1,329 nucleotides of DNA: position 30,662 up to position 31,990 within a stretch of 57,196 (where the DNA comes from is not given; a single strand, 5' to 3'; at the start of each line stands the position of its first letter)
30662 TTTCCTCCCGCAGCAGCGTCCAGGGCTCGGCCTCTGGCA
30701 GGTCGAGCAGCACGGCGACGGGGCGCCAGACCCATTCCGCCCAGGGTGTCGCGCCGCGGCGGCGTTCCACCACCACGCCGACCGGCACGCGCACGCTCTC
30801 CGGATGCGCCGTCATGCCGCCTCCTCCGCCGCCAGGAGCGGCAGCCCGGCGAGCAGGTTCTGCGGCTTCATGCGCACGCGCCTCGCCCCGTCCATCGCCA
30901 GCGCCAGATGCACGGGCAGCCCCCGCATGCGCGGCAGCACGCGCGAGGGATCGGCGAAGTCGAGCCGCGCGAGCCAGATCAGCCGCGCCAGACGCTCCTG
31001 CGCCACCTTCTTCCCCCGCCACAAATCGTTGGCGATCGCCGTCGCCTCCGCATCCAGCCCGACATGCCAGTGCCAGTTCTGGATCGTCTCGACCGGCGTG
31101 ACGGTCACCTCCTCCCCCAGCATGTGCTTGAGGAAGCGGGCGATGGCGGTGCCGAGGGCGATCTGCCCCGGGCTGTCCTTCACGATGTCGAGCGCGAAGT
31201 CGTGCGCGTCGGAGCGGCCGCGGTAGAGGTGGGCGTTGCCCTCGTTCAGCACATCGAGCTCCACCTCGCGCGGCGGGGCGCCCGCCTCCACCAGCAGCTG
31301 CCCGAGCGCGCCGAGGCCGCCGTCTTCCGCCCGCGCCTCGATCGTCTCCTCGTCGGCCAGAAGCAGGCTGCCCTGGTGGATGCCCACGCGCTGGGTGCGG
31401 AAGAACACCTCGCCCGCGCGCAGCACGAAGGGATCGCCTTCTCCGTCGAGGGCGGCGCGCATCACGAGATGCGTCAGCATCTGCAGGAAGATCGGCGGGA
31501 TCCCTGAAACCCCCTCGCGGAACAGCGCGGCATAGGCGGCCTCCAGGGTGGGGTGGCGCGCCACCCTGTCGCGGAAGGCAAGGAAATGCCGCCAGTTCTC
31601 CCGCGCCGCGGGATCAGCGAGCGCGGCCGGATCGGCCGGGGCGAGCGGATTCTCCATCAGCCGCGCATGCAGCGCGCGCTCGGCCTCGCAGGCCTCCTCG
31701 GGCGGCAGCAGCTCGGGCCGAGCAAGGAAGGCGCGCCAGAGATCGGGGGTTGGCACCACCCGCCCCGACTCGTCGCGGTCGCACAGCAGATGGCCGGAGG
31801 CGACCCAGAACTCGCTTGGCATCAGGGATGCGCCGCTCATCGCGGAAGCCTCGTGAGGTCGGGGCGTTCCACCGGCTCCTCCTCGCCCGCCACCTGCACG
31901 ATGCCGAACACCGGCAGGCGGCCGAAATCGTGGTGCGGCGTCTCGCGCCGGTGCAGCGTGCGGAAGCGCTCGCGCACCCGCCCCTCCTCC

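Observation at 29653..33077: Five translationally coupled genes of unknown function head the periplasmic formate dehydrogenase operon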

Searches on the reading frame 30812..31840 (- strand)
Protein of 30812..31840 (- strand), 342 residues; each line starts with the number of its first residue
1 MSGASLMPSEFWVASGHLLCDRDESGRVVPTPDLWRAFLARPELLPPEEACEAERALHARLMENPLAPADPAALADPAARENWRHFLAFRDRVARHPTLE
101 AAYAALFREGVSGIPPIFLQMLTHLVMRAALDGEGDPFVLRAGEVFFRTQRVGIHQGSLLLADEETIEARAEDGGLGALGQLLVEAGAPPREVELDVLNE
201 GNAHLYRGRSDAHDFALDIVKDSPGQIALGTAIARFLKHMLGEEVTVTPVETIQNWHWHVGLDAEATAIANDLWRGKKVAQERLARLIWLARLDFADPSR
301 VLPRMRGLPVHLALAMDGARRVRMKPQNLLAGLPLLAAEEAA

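Call 5: search_protein_families(library=pfam, proteins=[window:30812-31840:-], max_evalue=0.01)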
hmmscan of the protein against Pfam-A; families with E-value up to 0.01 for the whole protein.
window:30812-31840:- (342 aa): 1 family
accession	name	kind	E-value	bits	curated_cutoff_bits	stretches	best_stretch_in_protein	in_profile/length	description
PF19879.4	DUF6352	-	1.4e-60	205.7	25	1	10-294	3-285/290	Family of unknown function (DUF6352)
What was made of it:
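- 30812..31840 (-): Gene 3: DUF6352 protein, 342 aa, with no known fold. PF19879 E 1e-60 (call 5).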

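Call 6: search_protein_families(library=ncbifam, proteins=[window:30812-31840:-], max_evalue=0.01)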
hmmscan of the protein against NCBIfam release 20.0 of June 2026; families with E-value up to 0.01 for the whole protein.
window:30812-31840:- (342 aa): 0 families

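Call 12: search_solved_structures(query=window:30812-31840:-, max_evalue=1)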
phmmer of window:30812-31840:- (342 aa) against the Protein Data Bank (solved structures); distinct sequences matched with E-value up to 1: 0.

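Call 14: find_homologous_proteins(query=window:30812-31840:-, max_evalue=0.00001)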
Query window:30812-31840:- (342 aa): 1883 proteins with E <= 0.00001 among 8000 candidates; the best 120 are listed.
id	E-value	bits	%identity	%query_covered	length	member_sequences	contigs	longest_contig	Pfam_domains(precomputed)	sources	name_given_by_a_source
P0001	2.7e-198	677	89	100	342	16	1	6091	PF19879.5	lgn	-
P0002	2.0e-197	674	90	100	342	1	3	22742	PF19879.5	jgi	jgi:hypothetical protein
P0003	3.1e-194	663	87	100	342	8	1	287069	PF19879.5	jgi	jgi:hypothetical protein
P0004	2.1e-191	654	86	100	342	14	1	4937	PF19879.5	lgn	-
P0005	4.1e-190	650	85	96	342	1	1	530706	PF19879.5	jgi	jgi:hypothetical protein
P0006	1.1e-188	645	85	100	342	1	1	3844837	PF19879.5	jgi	jgi:hypothetical protein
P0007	3.6e-157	542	72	98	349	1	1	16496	PF19879.5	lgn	-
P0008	5.1e-156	538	72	99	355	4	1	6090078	PF19879.5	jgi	jgi:hypothetical protein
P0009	1.1e-154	533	73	99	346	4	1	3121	PF19879.5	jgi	-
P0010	2.7e-154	532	72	100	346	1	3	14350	PF19879.5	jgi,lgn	jgi:hypothetical protein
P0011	3.1e-154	532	70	99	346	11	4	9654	PF19879.5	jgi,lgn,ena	-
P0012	1.4e-153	530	71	99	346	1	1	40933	PF19879.5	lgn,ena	-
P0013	3.1e-153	529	71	99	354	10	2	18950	PF19879.5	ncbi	-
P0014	3.6e-153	528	72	97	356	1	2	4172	PF19879.5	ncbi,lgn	-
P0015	1.0e-152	527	72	99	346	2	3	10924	PF19879.5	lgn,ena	-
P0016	1.2e-152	527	72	100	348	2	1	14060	PF19879.5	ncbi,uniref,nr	ncbi:DUF6352 family protein [Crenalkalicoccus roseus]|uniref:DUF6352 family protein n=1 Tax=Crenalka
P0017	2.1e-152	526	70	99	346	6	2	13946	PF19879.5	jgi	jgi:hypothetical protein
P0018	1.8e-151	523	71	99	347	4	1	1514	PF19879.5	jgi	jgi:hypothetical protein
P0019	7.8e-151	521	70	99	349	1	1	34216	PF19879.5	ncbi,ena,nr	ncbi:MAG TPA: DUF6352 family protein [Acetobacteraceae bacterium]|nr:DUF6352 family protein [Acetoba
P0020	8.0e-151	521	70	99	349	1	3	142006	PF19879.5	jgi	jgi:hypothetical protein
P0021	1.2e-150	520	71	96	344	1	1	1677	PF19879.5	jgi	jgi:hypothetical protein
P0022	1.2e-150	520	71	99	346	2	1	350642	PF19879.5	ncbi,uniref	ncbi:DUF6352 family protein [Roseomonas sp. CAU 1739]|uniref:DUF6352 family protein n=1 Tax=Roseomon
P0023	1.3e-150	520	71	99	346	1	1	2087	PF19879.5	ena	-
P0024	2.0e-150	519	70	99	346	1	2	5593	PF19879.5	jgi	jgi:hypothetical protein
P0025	2.4e-150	519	70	99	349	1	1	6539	PF19879.5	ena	-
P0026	4.8e-150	518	69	100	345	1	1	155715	PF19879.5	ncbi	-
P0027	5.4e-150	518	70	100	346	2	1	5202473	PF19879.5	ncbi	-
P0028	5.5e-150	518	71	100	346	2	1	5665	PF19879.5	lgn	-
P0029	6.4e-150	518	70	99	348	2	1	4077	PF19879.5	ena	-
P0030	6.7e-150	518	71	99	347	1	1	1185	PF19879.5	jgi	jgi:hypothetical protein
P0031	9.5e-150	517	71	98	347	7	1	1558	PF19879.5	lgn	-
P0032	1.1e-149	517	70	99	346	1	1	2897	PF19879.5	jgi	jgi:hypothetical protein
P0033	1.8e-149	516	69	99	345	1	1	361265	PF19879.5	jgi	jgi:hypothetical protein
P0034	1.8e-149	516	70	99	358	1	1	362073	PF19879.5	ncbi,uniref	ncbi:DUF6352 family protein [Falsiroseomonas sp. CW058]|uniref:DUF6352 family protein n=1 Tax=Falsir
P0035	3.3e-149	515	68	99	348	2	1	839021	PF19879.5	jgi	jgi:hypothetical protein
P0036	3.4e-149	515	71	99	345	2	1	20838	PF19879.5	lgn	-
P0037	4.1e-149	515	70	97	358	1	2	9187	PF19879.5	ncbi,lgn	-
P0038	4.1e-149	515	70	99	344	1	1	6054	PF19879.5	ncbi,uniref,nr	ncbi:DUF6352 family protein [Caldovatus aquaticus]|uniref:Uncharacterized protein n=1 Tax=Caldovatus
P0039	5.8e-149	515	69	99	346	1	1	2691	PF19879.5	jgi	jgi:hypothetical protein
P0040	1.2e-148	514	69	99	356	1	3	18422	PF19879.5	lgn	-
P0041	1.4e-148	513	70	99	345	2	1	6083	PF19879.5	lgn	-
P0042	1.5e-148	513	70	99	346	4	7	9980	PF19879.5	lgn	-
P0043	1.5e-148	513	70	99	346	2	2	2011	PF19879.5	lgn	-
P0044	1.6e-148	513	71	99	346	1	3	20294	PF19879.5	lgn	-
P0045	1.7e-148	513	70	99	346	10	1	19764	PF19879.5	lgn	-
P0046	2.8e-148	512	71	99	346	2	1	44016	PF19879.5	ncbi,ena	-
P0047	3.5e-148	512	69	99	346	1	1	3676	PF19879.5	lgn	-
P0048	4.3e-148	512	70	99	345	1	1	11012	PF19879.5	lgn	-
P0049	4.4e-148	512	70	100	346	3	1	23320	PF19879.5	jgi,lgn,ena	-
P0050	4.6e-148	512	71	100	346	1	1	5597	PF19879.5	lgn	-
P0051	5.0e-148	512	68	100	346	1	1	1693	PF19879.5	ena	-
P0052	6.0e-148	511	69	99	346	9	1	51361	PF19879.5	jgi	-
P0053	6.5e-148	511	69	100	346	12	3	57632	PF19879.5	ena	-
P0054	6.8e-148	511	69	99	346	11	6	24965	PF19879.5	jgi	jgi:hypothetical protein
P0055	7.6e-148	511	69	99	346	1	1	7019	PF19879.5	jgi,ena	jgi:hypothetical protein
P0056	7.6e-148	511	69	99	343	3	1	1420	PF19879.5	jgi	jgi:hypothetical protein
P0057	7.6e-148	511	69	99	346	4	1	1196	PF19879.5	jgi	jgi:hypothetical protein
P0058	8.8e-148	511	70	99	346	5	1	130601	PF19879.5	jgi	-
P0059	9.5e-148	511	71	100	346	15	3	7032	PF19879.5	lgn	-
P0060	1.1e-147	510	70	99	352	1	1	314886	PF19879.5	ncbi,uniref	ncbi:DUF6352 family protein [Falsiroseomonas sp. HW251]|uniref:DUF6352 family protein n=1 Tax=Falsir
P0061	1.3e-147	510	70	97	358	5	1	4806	PF19879.5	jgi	jgi:hypothetical protein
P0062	1.3e-147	510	69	99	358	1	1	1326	PF19879.5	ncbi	-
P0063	1.3e-147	510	69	99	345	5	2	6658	PF19879.5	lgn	-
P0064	1.3e-147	510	70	98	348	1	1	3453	PF19879.5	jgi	jgi:hypothetical protein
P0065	1.6e-147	510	69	99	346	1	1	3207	PF19879.5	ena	-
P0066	1.7e-147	510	70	98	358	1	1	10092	PF19879.5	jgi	jgi:hypothetical protein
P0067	1.9e-147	510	69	99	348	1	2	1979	PF19879.5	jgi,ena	-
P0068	3.2e-147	509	68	99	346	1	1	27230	PF19879.5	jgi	jgi:hypothetical protein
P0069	4.3e-147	508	69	99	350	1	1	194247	PF19879.5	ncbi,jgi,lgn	jgi:hypothetical protein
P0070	4.9e-147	508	69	99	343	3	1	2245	PF19879.5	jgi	jgi:hypothetical protein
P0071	6.7e-147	508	69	99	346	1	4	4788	PF19879.5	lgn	-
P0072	1.1e-146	507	69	99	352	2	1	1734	PF19879.5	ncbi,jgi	jgi:hypothetical protein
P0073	1.1e-146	507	70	100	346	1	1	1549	PF19879.5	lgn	-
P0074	1.3e-146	507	68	99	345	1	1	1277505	PF19879.5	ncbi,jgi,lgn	jgi:hypothetical protein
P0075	2.2e-146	506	69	100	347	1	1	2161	PF19879.5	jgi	jgi:hypothetical protein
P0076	3.2e-146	506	69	99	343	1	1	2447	PF19879.5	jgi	jgi:hypothetical protein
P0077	3.7e-146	505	68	99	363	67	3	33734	PF19879.5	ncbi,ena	-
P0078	4.5e-146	505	68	98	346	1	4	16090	PF19879.5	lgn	-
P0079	6.0e-146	505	68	99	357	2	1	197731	PF19879.5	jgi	-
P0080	8.6e-146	504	68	99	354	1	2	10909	PF19879.5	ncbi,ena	-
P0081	9.6e-146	504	68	100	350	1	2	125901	PF19879.5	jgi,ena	jgi:hypothetical protein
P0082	1.1e-145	504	68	99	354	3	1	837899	PF19879.5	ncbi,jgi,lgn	jgi:hypothetical protein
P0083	1.3e-145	504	69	99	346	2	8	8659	PF19879.5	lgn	-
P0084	1.7e-145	503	69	99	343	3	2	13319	PF19879.5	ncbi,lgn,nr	ncbi:MAG: hypothetical protein K2X11_18565 [Acetobacteraceae bacterium]|nr:hypothetical protein [Ace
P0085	1.9e-145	503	67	100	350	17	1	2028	PF19879.5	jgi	jgi:hypothetical protein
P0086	3.4e-145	502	69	99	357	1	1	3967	PF19879.5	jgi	jgi:hypothetical protein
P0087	3.5e-145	502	68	99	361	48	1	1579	PF19879.5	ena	-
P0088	4.3e-145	502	68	99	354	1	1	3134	PF19879.5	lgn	-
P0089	4.4e-145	502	67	100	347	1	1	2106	PF19879.5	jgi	jgi:hypothetical protein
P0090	4.9e-145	502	69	97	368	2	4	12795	PF19879.5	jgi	jgi:hypothetical protein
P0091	5.0e-145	502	68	99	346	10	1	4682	PF19879.5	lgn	-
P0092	5.0e-145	502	68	99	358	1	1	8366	PF19879.5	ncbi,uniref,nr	ncbi:DUF6352 family protein [Falsiroseomonas oryziterrae]|uniref:DUF6352 family protein n=1 Tax=Fals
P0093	7.4e-145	501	68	97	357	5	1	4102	PF19879.5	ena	-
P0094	8.3e-145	501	68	100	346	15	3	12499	PF19879.5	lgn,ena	-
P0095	9.6e-145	501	69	97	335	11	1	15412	PF19879.5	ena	-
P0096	1.4e-144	500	69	99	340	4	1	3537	PF19879.5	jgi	jgi:hypothetical protein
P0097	2.1e-144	500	68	99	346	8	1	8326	PF19879.5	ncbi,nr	ncbi:MAG: hypothetical protein IRY87_10370 [Acetobacteraceae bacterium]|nr:hypothetical protein [Ace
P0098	2.3e-144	499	71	97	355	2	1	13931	PF19879.5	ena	-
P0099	2.6e-144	499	68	99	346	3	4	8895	PF19879.5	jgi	jgi:hypothetical protein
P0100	2.8e-144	499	70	99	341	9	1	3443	PF19879.5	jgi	-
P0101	3.2e-144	499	68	97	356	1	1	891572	PF19879.5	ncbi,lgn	-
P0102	3.8e-144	499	68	98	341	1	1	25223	PF19879.5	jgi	jgi:hypothetical protein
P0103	4.2e-144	499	68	98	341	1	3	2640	PF19879.5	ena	-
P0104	4.3e-144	499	69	97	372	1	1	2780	PF19879.5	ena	-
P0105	4.3e-144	499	68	98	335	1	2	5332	PF19879.5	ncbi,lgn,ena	-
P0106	4.6e-144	498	65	99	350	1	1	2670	PF19879.5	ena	-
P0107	4.8e-144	498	68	100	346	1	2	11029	PF19879.5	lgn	-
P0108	4.8e-144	498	68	99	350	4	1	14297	PF19879.5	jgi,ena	-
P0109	6.9e-144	498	67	99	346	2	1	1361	PF19879.5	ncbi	-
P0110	9.2e-144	498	69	94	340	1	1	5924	PF19879.5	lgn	-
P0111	1.1e-143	497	69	97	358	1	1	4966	PF19879.5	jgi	jgi:hypothetical protein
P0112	1.1e-143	497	66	99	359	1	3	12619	PF19879.5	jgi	jgi:hypothetical protein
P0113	1.1e-143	497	69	99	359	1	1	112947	PF19879.5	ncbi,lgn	-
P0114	1.2e-143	497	68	97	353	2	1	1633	PF19879.5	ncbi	-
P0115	1.2e-143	497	68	97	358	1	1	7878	PF19879.5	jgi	jgi:hypothetical protein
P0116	1.5e-143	497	68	99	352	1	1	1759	PF19879.5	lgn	-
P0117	2.1e-143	496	69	99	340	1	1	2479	PF19879.5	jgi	jgi:hypothetical protein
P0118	2.4e-143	496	67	97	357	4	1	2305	PF19879.5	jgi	jgi:hypothetical protein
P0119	2.6e-143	496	67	99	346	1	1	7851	PF19879.5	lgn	-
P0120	2.7e-143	496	66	99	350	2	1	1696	PF19879.5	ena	-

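Call 26: find_encoding_contigs(protein=P0106, flank=10000, max_places=3)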
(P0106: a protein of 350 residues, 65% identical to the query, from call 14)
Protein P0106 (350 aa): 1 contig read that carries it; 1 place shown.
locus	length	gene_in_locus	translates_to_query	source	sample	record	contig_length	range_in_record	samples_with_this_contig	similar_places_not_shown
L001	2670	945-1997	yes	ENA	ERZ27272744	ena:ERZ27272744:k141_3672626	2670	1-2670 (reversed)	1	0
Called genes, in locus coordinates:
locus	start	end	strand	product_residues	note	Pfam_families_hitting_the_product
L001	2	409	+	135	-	?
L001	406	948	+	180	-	PF20115:DUF6505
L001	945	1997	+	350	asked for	PF19879:DUF6352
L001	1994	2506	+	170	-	PF11749:DUF3305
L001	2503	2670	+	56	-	?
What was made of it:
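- Tried and rejected: It returned only a 2.7-kb contig (call 26).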

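Call 28: search_dna_similar(query=window:30812-31840:-, collection=plasmids, mode=protein, max_rows=40, rows=spread)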
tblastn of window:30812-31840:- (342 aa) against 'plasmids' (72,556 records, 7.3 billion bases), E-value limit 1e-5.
Records with a match: 10; places in all: 10; records where one place covers at least 80% of the query: 10.
Best place of each record, by identity: <60% 10.
By first word of the organism name: Sinorhizobium 5; Bradyrhizobium 3; Methylobacterium 1; Microvirga 1.
By predicted mobility (MOB-suite, as given by PLSDB): non-mobilizable 8; conjugative 2.
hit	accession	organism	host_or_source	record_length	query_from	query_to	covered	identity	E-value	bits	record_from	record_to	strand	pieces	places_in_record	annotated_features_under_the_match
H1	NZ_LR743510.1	Methylobacterium bullatum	-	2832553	9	328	94%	47.4%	9e-59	211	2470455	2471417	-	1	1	none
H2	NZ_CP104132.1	Sinorhizobium sp. K101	Phaseolus vulgaris,cell ...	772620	9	328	94%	45.6%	1e-58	211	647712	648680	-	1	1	DUF6352 family protein | DUF6505 family protein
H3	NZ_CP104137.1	Sinorhizobium sp. C101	Phaseolus vulgaris,cell ...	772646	9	328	94%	45.6%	1e-58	211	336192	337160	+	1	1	DUF6352 family protein | DUF6505 family protein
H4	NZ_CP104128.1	Sinorhizobium sp. M103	Phaseolus vulgaris,cell ...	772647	9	328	94%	45.6%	1e-58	211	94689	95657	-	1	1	DUF6352 family protein | DUF6505 family protein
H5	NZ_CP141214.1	Sinorhizobium meliloti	alfalfa,Isolate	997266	9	328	94%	45.3%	8e-58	208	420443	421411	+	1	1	DUF6352 family protein | DUF6505 family protein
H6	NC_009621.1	Sinorhizobium medicae WSM419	-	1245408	10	328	93%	45.4%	9e-59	211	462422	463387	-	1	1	record has no annotation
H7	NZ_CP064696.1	Bradyrhizobium sp. 184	Acmispon strigosus,cell culture,root ...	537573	3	328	95%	43.5%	4e-60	215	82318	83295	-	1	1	DUF6352 family protein | DUF6505 family protein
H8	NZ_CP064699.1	Bradyrhizobium sp. 183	Acmispon strigosus,cell culture,root ...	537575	3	328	95%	43.5%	4e-60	215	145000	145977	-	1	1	DUF6352 family protein | DUF6505 family protein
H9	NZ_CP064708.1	Bradyrhizobium sp. 131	Acmispon strigosus,cell culture,root ...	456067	3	328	95%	43.2%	1e-59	214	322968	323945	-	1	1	DUF6352 family protein | DUF6505 family protein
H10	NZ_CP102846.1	Microvirga terrae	soil,soil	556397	10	328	93%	38.6%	2e-39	155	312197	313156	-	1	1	DUF6352 family protein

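Call 29: get_annotated_region(hit=H5, flank=12000)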
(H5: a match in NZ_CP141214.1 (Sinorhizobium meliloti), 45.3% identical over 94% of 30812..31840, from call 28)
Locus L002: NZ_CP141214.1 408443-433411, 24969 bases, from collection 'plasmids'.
description: Sinorhizobium meliloti strain LMB1 plasmid pB, complete sequence
organism: Sinorhizobium meliloti (NCBI taxid 382)
taxonomy: Bacteria; Pseudomonadota; Alphaproteobacteria; Hyphomicrobiales; Rhizobiaceae; Sinorhizobium; Sinorhizobium meliloti
host: -; source: alfalfa,Isolate; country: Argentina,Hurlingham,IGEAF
typing (MOB-suite, as given by PLSDB): conjugative; relaxase MOBQ; mating-pair formation MPF_T
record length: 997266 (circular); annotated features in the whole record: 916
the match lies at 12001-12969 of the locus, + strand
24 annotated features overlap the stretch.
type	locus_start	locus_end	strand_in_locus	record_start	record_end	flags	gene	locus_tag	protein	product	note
CDS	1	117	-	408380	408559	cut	-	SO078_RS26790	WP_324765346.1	hypothetical protein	-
CDS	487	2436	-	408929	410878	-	-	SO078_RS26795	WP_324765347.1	molybdopterin biosynthesis protein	GO:0032324 - molybdopterin cofactor biosynthetic process [Evidence IEA]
CDS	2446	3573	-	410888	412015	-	-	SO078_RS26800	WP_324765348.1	molybdopterin-binding protein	-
CDS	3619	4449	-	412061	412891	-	-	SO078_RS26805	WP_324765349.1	extracellular solute-binding protein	-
CDS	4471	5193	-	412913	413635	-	-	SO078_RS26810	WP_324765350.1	ATP-binding cassette domain-containing protein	-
CDS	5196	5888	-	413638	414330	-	-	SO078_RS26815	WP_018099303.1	ABC transporter permease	GO:0055085 - transmembrane transport [Evidence IEA]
CDS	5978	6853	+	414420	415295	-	-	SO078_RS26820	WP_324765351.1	helix-turn-helix transcriptional regulator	-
CDS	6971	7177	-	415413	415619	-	-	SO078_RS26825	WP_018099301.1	DUF6494 family protein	-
CDS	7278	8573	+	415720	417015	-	-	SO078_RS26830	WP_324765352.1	hypothetical protein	-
CDS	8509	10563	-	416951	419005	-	-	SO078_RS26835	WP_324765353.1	4Fe-4S binding protein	-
CDS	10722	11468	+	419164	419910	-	-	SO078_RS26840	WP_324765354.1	biotin/lipoate--protein ligase family protein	GO:0036211 - protein modification process [Evidence IEA]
CDS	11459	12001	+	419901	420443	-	-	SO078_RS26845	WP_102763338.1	DUF6505 family protein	-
CDS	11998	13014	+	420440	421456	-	-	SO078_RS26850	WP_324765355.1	DUF6352 family protein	-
CDS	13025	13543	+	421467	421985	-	-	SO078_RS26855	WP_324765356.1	DUF3305 domain-containing protein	-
CDS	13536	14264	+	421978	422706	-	-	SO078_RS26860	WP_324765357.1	DUF3306 domain-containing protein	-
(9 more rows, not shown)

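Call 30: get_annotated_region(hit=H10, flank=12000)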
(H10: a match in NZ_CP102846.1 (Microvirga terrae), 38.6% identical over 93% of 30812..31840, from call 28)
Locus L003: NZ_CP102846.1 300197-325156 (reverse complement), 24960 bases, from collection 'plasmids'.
description: Microvirga terrae strain R24 plasmid pR24_1, complete sequence
organism: Microvirga terrae (NCBI taxid 2740529)
taxonomy: Bacteria; Pseudomonadota; Alphaproteobacteria; Hyphomicrobiales; Methylobacteriaceae; Microvirga; Microvirga terrae
host: -; source: soil,soil; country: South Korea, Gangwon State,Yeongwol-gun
typing (MOB-suite, as given by PLSDB): non-mobilizable
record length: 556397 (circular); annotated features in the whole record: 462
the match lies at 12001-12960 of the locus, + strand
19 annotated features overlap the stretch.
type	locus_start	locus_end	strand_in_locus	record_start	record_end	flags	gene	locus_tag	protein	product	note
CDS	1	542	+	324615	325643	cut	-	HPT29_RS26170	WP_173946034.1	substrate-binding domain-containing protein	-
CDS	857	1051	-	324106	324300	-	-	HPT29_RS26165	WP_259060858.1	DUF6494 family protein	-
CDS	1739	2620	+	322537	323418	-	-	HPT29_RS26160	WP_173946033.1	formate dehydrogenase accessory sulfurtransferase FdhD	-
CDS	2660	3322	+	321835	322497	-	mobA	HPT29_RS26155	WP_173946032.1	molybdenum cofactor guanylyltransferase MobA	GO:0006777 - Mo-molybdopterin cofactor biosynthetic process [Evidence IEA]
CDS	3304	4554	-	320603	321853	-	glp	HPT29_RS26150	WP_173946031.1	gephyrin-like molybdotransferase Glp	GO:0006777 - Mo-molybdopterin cofactor biosynthetic process [Evidence IEA]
CDS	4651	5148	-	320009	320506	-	mobB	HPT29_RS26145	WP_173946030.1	molybdopterin-guanine dinucleotide biosynthesis protein B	GO:0006777 - Mo-molybdopterin cofactor biosynthetic process [Evidence IEA]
CDS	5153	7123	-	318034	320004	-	-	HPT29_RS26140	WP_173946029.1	molybdopterin biosynthesis protein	GO:0032324 - molybdopterin cofactor biosynthetic process [Evidence IEA]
CDS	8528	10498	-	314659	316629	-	-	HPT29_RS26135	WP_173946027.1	4Fe-4S binding protein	-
CDS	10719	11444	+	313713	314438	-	-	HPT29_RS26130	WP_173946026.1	biotin/lipoate--protein ligase family protein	GO:0036211 - protein modification process [Evidence IEA]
CDS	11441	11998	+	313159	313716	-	-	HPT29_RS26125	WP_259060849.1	DUF6505 family protein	-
CDS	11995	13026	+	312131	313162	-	-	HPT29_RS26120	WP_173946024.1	DUF6352 family protein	-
CDS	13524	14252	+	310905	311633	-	-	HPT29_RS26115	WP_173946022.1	DUF3306 domain-containing protein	-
CDS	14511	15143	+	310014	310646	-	-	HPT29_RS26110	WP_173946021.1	molecular chaperone TorD family protein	-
CDS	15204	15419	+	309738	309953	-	-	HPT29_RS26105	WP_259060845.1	formate dehydrogenase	-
CDS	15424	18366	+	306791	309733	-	-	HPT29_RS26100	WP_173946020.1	formate dehydrogenase subunit alpha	-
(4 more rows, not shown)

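Call 32: predict_structure(alignment_id=A1)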
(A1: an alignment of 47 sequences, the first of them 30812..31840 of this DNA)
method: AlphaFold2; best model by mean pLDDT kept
length: 342 residues; sequences in the alignment: 47
mean_pLDDT: 87.4   pTM: 0.86
mean pLDDT of the five models: 87.4, 85.1, 84.5, 84.2, 80.6
residues with pLDDT >= 90: 232; 70-90: 67; 50-70: 34; < 50: 9
segments of 3 or more residues with pLDDT < 50: 1-8
pLDDT, mean of each block of 10 residues (from residue 1): 44 67 90 91 92 96 95 95 96 96 93 91 92 92 94 89 87 59 59 82 80 87 96 96 94 85 95 91 94 92 91 95 94 86 71
secondary structure, 60 per line:
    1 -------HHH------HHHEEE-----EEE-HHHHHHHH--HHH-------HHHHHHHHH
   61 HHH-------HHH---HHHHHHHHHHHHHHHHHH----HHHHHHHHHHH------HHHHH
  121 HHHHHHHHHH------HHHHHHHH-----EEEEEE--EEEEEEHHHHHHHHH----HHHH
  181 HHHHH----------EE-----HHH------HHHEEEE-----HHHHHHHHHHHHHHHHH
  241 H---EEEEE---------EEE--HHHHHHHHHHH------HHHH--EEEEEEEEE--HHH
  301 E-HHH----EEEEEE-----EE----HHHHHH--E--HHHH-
elements in order: E20-22 E28-30 H32-39 H52-63 H77-94 H99-109 H116-130 H137-144 E150-155 E158-163 H164-172 H177-185 E215-218 H224-241 E245-249 E259-261 H264-274 H281-284 E287-295 E310-315 H327-332 H338-341
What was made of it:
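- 30812..31840 (-): AF2 model pLDDT 87, pTM 0.86 (call 32).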

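Call 34: fold_search(model_id=the predicted structure, library=pdb)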
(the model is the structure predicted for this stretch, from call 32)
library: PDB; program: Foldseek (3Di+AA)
matches with E <= 10: 78; with E <= 0.001: 0
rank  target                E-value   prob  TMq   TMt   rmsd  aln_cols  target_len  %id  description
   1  3bhg                  2.6e-01  0.06  0.12  0.10  22.4       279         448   11  Crystal structure of adenylosuccinate lyase from Legionella pneumophila (released 2007-12-04)
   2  4bai                  7.1e-01  0.06  0.12  0.11  16.4       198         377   17  Mycobacterium tuberculosis Chorismate synthase before exposure to 266 nm UV laser (released 2013-04-17)
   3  5wuy_A                2.1e+00  0.02  0.10  0.12  16.2       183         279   14  Crystal structure of chorismate synthase from Acinetobacter baumannii at 2.50A resolution (released 2017-01-18)
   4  4baj                  2.1e+00  0.02  0.08  0.11  16.6       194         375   17  MYCOBACTERIUM TUBERCULOSIS CHORISMATE SYNTHASE after exposure to 266nm UV laser (released 2013-04-17)
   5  4mx2_G                2.3e+00  0.01  0.10  0.09  22.6       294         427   14  Crystal Structure of adenylosuccinate lyase from Leishmania donovani (released 2014-04-16)
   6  9dd3_A                2.4e+00  0.03  0.12  0.14  15.3       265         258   13  Crystal Structure of Designed allosteric facilitated dissociation switch AS5 in complex state HE (released 2025-08-20)
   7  2o11                  2.4e+00  0.03  0.13  0.12  16.3       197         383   15  Mycobacterium tuberculosis Chorismate synthase (released 2008-04-08)
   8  5frw_A                2.4e+00  0.02  0.09  0.14  15.8       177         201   16  crystal structure of the phenol-responsive sensory domain of the transcription activator PoxR with Phenol (released 2016-04-06)
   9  3cy0                  2.4e+00  0.02  0.12  0.11  16.0       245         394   17  Crystal structure of cytochrome P450 CYP121 S237A mutant from Mycobacterium tuberculosis (released 2008-09-23)
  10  7r5k_C0               2.8e+00  0.02  0.13  0.04  23.9       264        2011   15  Human nuclear pore complex (constricted) (released 2022-06-22)
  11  1yis                  3.1e+00  0.01  0.08  0.07  24.2       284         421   12  Structural genomics of Caenorhabditis elegans: adenylosuccinate lyase (released 2005-01-25)
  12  7dqb_A                3.4e+00  0.02  0.10  0.13  17.0       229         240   12  Crystal structure of an IclR homolog complexed with 4-hydroxybenzoate from Microbacterium hydrocarbonoxydans in P21212 (released 2021-05-05)
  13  2qhf                  3.6e+00  0.02  0.12  0.11  16.1       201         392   19  Mycobacterium tuberculosis Chorismate synthase in complex with NCA (released 2008-07-15)
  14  9olq_A                3.8e+00  0.02  0.15  0.16  16.3       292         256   14  Designed allosteric facilitated dissociation switch AS1_K46L_E50W_K172W_E173Y in complex state THE (released 2025-08-20)
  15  7cun_E                3.8e+00  0.01  0.13  0.07  21.0       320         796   14  The structure of human Integrator-PP2A complex (released 2020-11-25)
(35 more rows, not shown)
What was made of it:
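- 30812..31840 (-): Foldseek against the PDB gives best E 0.26 (call 34).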
